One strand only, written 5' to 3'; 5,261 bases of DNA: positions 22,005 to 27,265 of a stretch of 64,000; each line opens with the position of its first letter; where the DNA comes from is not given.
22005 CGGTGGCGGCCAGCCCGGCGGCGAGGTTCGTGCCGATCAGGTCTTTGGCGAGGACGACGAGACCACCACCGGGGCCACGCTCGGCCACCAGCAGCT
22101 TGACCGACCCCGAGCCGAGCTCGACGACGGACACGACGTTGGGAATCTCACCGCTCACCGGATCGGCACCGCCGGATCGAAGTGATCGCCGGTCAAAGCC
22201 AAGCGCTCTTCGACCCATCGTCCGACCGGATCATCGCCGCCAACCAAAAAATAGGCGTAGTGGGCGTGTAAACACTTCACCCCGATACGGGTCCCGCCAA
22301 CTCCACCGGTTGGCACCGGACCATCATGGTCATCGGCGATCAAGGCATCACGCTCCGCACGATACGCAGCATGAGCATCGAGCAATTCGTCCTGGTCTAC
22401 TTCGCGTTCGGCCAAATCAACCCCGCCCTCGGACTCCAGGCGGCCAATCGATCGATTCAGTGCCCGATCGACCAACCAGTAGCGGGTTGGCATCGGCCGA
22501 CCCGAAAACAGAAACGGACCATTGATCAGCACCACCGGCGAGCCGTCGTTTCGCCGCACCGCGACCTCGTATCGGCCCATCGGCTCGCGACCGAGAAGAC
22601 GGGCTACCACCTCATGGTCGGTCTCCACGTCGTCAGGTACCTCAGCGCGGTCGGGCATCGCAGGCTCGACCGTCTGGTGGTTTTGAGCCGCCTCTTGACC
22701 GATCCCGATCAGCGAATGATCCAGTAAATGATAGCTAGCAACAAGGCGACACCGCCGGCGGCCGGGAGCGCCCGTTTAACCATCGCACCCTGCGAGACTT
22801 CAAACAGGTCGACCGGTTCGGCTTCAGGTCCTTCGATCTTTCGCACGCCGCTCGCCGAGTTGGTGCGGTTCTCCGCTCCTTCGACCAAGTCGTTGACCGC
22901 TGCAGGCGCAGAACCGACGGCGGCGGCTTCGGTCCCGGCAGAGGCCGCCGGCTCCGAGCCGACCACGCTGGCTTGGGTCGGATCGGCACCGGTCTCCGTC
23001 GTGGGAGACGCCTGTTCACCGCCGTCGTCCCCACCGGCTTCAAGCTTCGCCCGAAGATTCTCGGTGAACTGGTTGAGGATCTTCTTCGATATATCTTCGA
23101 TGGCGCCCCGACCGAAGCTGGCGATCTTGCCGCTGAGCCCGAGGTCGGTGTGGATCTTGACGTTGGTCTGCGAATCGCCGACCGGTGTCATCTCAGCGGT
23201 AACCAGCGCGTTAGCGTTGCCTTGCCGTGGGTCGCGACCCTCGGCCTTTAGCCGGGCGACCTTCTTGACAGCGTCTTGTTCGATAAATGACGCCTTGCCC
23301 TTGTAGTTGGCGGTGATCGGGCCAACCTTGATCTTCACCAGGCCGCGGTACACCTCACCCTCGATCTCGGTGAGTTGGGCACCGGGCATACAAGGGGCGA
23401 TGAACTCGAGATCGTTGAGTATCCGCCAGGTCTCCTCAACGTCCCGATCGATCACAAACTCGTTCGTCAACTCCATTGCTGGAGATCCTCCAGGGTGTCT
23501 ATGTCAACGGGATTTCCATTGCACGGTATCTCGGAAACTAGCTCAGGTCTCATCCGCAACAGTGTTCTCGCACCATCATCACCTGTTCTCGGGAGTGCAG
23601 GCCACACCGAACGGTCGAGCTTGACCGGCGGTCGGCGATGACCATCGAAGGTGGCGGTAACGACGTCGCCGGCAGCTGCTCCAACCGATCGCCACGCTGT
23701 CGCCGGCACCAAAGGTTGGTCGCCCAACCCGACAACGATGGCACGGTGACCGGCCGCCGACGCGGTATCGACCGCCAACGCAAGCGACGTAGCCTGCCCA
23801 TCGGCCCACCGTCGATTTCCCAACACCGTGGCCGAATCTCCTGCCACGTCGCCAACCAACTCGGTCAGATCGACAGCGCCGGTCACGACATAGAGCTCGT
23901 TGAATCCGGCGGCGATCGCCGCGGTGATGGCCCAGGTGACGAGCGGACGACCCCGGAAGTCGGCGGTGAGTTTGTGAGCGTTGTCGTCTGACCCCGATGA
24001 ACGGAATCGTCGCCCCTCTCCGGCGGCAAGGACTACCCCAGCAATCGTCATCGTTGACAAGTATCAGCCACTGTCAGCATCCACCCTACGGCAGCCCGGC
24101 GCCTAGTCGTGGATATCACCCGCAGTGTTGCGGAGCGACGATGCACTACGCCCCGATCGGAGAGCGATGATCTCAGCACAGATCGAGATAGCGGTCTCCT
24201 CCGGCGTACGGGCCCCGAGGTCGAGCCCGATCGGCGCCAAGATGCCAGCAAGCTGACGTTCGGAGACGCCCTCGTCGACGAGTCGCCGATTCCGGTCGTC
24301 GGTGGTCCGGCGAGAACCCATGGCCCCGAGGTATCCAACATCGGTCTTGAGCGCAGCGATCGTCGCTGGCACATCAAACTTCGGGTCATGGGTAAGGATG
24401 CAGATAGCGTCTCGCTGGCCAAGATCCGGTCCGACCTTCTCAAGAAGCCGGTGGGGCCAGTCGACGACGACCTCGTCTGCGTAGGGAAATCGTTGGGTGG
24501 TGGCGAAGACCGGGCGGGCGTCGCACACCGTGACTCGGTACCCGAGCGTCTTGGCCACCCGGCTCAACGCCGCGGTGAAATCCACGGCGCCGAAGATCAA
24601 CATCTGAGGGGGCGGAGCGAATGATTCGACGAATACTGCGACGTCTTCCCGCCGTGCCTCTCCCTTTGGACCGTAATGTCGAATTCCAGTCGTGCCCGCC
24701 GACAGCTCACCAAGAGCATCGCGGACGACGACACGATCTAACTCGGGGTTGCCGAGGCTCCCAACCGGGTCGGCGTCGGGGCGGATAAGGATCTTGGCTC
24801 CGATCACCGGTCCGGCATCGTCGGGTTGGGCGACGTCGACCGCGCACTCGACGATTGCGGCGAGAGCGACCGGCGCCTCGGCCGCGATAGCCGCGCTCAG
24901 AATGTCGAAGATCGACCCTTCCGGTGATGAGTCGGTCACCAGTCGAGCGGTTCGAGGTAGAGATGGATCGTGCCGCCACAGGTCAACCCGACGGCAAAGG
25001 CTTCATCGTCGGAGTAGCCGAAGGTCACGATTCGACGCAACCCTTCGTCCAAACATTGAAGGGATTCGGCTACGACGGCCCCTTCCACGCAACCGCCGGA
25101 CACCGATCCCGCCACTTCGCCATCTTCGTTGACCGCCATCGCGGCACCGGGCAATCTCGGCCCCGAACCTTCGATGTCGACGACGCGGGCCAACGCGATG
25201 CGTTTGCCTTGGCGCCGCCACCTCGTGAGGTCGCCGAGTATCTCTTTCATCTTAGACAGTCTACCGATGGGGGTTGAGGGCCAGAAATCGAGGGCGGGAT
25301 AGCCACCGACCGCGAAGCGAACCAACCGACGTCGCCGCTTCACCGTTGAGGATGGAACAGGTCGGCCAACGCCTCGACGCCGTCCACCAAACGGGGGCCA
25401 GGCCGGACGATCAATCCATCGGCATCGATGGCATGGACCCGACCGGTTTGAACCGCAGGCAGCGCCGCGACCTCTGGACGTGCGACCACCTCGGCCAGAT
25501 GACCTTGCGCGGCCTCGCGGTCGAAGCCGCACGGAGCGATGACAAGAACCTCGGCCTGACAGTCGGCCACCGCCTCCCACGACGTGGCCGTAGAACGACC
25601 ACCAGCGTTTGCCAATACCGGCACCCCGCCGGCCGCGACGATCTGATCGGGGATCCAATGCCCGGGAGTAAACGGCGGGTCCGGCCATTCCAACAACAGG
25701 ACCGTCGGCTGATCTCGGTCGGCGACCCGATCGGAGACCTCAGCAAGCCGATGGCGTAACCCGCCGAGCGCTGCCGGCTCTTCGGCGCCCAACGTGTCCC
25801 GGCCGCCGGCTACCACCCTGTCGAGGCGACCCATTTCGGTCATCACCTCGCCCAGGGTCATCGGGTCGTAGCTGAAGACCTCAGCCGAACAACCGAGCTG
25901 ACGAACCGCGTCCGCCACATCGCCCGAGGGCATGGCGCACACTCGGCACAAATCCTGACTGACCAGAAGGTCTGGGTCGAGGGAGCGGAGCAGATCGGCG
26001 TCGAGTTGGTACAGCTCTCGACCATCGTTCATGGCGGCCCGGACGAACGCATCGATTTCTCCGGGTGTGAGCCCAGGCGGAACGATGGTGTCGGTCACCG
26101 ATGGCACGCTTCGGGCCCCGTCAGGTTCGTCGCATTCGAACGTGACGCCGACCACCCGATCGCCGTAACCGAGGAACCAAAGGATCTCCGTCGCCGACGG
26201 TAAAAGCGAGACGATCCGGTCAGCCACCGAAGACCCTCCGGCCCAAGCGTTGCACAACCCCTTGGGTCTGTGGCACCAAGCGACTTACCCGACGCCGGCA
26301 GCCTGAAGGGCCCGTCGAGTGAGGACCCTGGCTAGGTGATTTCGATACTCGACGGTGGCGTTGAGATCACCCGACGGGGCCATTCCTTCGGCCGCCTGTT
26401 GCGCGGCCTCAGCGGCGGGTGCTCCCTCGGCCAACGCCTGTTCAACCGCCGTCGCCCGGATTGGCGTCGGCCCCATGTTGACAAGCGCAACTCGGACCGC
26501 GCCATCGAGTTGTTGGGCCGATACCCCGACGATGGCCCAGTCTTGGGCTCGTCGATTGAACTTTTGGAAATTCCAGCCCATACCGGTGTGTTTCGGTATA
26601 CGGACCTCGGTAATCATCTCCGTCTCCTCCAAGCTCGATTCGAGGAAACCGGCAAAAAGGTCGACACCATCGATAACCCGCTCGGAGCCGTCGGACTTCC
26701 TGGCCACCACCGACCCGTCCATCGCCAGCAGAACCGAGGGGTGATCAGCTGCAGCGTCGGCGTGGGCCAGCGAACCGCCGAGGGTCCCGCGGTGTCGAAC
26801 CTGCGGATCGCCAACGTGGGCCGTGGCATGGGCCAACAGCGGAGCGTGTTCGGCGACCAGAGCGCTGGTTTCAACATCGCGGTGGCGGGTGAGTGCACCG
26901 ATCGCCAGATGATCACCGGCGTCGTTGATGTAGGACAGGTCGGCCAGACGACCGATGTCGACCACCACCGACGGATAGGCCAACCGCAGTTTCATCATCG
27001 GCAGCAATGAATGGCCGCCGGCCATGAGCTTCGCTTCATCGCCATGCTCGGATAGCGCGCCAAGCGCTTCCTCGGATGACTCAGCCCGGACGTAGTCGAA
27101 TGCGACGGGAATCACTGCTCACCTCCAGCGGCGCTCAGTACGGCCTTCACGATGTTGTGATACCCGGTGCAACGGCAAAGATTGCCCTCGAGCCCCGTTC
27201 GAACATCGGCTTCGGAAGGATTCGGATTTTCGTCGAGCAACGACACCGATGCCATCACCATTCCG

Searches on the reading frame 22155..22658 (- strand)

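Call 52: search_protein_families(library=pfam, proteins=[window:22155-22658:-], max_evalue=0.001)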
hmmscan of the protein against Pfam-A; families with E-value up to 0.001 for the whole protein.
window:22155-22658:- (167 aa): 1 family
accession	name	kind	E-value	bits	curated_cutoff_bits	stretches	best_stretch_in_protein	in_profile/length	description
PF04417.17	DUF501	-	3.4e-25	89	23.8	1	33-150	2-138/139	Protein of unknown function (DUF501)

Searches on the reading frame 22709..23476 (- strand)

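Call 52: search_protein_families(library=pfam, proteins=[window:22709-23476:-], max_evalue=0.001)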
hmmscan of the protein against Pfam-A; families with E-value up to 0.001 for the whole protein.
window:22709-23476:- (255 aa): 2 families
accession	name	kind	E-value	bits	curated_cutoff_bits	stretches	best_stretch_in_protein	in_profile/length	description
PF06240.19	COXG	-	6.5e-19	68.5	22.2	1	6-145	2-139/140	Carbon monoxide dehydrogenase subunit G (CoxG)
PF10604.15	Polyketide_cyc2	-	0.00011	23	27.4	1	3-146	4-142/142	Polyketide cyclase / dehydrase and lipid transport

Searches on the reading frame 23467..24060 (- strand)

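Call 52: search_protein_families(library=pfam, proteins=[window:23467-24060:-], max_evalue=0.001)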
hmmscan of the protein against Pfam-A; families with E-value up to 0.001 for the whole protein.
window:23467-24060:- (197 aa): 1 family
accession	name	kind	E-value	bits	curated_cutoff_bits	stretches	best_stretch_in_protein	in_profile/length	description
PF12804.13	NTP_transf_3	-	3.5e-24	86.2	27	1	8-170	1-156/160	MobA-like NTP transferase domain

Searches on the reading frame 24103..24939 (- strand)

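Call 53: search_protein_families(library=pfam, proteins=[window:24103-24939:-], max_evalue=0.001)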
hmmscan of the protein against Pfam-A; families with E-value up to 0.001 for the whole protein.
window:24103-24939:- (278 aa): 2 families
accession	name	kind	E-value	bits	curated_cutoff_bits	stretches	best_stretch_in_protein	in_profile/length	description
PF13478.12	XdhC_C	-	3.4e-41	141.1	29.7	1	113-257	1-125/125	XdhC Rossmann domain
PF02625.21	XdhC_CoxI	-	1.7e-06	28.3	24.3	1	18-90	2-68/68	XdhC and CoxI family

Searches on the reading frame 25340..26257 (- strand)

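Call 53: search_protein_families(library=pfam, proteins=[window:25340-26257:-], max_evalue=0.001)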
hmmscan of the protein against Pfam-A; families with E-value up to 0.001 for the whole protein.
window:25340-26257:- (305 aa): 1 family
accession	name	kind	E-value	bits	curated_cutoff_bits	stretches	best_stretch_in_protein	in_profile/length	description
PF01497.23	Peripla_BP_2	-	2.3e-11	44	27.5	1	15-279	1-233/235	Periplasmic binding protein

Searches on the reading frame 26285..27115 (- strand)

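Call 53: search_protein_families(library=pfam, proteins=[window:26285-27115:-], max_evalue=0.001)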
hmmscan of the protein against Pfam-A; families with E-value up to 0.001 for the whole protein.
window:26285-27115:- (276 aa): 2 families
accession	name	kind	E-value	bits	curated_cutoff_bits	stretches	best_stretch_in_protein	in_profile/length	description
PF00941.27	FAD_binding_5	-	5.6e-45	153.6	27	1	5-175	2-169/170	FAD binding domain in molybdopterin dehydrogenase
PF03450.22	CO_deh_flav_C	-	3.6e-16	59.6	25.5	1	182-272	2-101/102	CO dehydrogenase flavoprotein C-terminal domain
